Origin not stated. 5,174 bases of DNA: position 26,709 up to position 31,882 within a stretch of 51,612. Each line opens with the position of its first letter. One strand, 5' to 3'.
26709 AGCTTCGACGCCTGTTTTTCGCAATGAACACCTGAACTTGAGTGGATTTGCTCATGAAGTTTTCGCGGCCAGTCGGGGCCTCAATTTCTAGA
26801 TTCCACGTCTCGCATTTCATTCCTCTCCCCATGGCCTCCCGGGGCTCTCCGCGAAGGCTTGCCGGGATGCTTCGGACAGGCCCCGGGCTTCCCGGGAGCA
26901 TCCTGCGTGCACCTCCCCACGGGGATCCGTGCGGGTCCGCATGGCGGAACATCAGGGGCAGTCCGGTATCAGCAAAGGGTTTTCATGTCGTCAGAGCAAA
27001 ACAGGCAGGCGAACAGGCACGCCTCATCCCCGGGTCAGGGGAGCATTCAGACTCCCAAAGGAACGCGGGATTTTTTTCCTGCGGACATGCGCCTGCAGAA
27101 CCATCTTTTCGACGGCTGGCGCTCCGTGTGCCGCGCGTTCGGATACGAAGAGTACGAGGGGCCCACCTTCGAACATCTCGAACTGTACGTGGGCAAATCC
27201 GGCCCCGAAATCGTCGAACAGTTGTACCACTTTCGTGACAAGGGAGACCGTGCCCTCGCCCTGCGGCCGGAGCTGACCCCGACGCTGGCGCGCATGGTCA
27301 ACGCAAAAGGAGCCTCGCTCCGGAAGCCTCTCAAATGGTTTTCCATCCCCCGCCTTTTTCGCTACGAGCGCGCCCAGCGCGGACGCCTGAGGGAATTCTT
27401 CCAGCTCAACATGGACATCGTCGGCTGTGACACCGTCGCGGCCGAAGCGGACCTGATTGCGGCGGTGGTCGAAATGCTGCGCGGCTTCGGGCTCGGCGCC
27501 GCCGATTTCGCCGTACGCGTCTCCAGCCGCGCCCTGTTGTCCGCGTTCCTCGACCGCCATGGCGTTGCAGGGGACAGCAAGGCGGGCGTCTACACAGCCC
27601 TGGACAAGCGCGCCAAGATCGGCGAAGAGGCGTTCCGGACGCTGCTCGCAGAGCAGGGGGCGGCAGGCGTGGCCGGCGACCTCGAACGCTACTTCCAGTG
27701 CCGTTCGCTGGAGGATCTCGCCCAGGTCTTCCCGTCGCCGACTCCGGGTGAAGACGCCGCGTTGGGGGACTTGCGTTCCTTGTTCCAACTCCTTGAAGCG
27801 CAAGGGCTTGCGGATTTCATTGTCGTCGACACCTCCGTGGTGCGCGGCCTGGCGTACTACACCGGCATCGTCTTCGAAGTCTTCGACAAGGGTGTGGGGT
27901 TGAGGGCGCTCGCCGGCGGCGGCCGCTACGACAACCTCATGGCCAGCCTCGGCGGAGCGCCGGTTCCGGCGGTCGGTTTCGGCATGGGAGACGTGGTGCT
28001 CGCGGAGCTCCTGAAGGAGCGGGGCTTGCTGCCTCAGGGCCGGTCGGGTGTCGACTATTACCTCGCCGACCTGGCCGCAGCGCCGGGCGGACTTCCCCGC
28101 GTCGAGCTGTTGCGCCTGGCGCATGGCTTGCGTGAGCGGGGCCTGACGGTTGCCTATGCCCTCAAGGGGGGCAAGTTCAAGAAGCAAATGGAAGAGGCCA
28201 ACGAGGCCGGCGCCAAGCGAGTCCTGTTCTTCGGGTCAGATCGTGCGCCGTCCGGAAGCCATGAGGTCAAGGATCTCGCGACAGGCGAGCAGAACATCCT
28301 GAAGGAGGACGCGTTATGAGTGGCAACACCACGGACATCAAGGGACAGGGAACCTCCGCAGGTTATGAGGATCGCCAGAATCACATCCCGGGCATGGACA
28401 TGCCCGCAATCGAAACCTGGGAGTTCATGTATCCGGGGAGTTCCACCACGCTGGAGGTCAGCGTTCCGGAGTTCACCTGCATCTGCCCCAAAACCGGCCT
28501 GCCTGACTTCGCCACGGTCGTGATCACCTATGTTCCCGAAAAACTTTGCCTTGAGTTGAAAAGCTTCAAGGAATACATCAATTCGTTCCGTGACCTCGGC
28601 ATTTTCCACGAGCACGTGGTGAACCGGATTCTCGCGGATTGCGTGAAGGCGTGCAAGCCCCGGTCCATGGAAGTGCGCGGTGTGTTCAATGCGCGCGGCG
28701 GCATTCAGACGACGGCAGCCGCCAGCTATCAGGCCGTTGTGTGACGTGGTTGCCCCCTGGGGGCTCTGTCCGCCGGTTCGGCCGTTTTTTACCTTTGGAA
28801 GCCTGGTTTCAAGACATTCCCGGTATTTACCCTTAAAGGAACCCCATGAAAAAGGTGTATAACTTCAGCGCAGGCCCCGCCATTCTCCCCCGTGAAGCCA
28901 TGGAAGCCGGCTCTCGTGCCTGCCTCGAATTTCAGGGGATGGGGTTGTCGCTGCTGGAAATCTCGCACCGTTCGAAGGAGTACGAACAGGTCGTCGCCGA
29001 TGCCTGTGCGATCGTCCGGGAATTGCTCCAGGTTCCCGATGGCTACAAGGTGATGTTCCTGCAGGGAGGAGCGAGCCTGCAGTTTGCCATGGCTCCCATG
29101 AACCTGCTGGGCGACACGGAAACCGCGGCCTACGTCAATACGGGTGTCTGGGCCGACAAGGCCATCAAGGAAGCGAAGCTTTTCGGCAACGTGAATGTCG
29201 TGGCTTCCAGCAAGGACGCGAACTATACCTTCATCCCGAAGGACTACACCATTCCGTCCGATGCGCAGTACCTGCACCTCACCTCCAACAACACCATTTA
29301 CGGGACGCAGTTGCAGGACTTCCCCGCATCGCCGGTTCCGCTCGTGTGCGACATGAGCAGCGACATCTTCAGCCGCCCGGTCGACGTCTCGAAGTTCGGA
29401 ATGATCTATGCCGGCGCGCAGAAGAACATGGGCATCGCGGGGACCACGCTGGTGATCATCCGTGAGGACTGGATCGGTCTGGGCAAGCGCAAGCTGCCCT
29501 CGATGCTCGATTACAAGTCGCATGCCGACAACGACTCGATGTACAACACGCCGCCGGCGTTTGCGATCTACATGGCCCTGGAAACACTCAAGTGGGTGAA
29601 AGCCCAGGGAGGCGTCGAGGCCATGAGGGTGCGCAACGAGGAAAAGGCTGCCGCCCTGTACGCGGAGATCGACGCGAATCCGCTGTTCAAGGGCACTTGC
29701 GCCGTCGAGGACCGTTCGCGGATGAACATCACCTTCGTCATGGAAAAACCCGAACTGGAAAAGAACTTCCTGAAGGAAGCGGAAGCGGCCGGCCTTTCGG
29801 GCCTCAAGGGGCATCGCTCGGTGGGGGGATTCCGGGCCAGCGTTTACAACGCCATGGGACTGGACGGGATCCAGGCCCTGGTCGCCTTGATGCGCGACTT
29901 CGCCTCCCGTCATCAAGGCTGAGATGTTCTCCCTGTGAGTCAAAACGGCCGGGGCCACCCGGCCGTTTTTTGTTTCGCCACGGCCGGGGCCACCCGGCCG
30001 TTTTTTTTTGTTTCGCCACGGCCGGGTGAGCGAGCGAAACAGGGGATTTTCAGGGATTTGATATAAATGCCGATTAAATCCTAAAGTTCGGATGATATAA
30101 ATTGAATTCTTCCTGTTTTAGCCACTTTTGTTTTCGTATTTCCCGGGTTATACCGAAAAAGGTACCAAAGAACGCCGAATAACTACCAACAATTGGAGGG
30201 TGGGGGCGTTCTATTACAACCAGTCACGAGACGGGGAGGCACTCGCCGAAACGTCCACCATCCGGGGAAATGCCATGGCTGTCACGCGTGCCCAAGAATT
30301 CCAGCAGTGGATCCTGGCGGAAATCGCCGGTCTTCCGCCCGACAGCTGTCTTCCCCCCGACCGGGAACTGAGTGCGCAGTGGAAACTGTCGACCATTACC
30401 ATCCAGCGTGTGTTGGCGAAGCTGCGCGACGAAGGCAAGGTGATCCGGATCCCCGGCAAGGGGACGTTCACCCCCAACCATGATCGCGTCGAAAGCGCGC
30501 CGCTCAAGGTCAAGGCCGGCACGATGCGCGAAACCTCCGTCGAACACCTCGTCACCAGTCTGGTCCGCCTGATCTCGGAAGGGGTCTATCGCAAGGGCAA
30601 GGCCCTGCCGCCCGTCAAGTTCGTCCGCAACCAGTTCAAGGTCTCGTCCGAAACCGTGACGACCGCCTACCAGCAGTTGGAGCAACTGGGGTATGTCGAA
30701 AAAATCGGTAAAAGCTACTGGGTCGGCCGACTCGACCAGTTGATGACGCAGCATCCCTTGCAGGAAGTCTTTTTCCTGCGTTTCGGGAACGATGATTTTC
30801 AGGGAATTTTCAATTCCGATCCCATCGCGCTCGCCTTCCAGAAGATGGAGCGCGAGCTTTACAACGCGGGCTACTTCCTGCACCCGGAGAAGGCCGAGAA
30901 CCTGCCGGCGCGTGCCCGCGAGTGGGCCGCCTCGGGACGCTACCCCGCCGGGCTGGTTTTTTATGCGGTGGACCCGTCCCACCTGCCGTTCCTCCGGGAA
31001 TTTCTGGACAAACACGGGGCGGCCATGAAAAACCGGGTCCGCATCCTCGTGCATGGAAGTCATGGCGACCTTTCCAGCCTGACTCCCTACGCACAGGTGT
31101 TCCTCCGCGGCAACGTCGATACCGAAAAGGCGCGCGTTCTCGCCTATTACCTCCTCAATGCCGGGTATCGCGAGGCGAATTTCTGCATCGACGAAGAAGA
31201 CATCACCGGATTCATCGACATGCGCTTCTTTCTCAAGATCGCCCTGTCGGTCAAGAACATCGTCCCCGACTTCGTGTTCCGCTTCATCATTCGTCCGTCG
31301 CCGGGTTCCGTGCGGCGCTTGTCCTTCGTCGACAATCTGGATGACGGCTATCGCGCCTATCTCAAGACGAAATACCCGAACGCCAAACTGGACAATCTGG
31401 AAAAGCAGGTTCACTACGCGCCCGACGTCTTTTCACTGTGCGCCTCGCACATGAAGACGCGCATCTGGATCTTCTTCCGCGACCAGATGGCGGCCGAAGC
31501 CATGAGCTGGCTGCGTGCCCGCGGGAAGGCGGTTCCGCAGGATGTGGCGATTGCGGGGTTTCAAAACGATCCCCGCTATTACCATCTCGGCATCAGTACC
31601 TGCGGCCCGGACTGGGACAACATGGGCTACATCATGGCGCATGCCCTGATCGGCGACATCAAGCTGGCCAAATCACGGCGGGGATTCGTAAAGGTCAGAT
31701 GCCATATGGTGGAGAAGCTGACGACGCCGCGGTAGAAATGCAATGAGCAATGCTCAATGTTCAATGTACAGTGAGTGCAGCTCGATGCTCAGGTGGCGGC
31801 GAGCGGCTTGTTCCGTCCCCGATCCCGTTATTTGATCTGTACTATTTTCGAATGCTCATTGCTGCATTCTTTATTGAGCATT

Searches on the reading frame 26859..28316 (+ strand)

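Call 91: search_protein_families(library=pfam, proteins=[window:26859-28316:+], max_evalue=0.000001)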
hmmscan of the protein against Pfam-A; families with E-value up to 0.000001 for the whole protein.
window:26859-28316:+ (486 aa): 2 families
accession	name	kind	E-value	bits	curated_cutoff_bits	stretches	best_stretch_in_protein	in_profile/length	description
PF13393.11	tRNA-synt_His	-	4.8e-46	157.8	25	1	68-376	1-303/308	Histidyl-tRNA synthetase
PF00587.30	tRNA-synt_2b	-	3.4e-08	34.2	29.3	1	123-223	1-105/179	tRNA synthetase class II core domain (G, H, P, S and T)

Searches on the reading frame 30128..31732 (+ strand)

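Call 91: search_protein_families(library=pfam, proteins=[window:30128-31732:+], max_evalue=0.000001)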
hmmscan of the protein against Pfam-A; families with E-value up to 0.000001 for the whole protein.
window:30128-31732:+ (535 aa): 2 families
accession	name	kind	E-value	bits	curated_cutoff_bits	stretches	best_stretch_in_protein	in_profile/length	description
PF00392.27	GntR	-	7.9e-20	70.7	27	2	139-192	3-56/64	Bacterial regulatory proteins, gntR family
PF13377.12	Peripla_BP_3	-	2.5e-10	41.1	26.5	1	451-529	83-163/167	Periplasmic binding protein-like domain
